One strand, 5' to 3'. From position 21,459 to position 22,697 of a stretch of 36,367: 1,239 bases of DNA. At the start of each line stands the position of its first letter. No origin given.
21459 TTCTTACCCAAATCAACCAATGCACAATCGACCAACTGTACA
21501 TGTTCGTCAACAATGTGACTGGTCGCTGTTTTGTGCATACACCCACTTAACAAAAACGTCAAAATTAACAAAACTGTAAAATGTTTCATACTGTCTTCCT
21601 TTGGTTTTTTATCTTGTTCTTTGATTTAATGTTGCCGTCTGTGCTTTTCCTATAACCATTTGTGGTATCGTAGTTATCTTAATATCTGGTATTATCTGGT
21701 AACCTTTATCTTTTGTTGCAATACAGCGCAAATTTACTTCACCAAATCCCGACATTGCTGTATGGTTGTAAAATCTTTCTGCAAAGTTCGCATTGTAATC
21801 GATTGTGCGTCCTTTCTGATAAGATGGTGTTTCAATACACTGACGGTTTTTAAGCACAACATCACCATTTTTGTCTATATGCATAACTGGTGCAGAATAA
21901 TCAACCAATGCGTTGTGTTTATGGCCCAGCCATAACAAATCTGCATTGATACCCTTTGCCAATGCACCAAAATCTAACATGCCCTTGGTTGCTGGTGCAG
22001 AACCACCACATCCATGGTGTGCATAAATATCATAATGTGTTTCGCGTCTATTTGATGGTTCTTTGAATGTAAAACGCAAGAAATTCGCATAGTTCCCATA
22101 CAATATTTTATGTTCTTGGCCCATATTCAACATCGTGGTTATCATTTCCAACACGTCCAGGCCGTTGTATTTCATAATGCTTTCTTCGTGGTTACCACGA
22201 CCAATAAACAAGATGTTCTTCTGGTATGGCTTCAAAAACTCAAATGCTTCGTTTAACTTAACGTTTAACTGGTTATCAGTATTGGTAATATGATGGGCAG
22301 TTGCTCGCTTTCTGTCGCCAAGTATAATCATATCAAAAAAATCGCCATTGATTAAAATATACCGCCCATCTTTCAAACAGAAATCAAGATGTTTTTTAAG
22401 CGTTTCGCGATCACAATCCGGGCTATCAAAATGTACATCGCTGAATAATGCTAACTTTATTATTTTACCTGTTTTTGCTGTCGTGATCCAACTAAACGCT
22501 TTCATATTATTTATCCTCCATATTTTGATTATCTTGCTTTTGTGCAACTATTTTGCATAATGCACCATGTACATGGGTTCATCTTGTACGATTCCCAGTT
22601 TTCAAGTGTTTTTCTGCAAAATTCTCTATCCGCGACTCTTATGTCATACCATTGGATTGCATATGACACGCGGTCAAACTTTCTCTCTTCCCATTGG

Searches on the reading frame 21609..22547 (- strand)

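Call 26: search_protein_families(library=phrogs, proteins=[window:21609-22547:-], max_evalue=0.001)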
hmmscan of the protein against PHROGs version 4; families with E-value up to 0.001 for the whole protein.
window:21609-22547:- (312 aa): 1 family
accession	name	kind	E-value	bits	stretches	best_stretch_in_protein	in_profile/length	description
phrog_7339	-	DNA, RNA and nucleotide metabolism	1.8e-25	90.8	1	23-243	23-225/263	DNA repair exonuclease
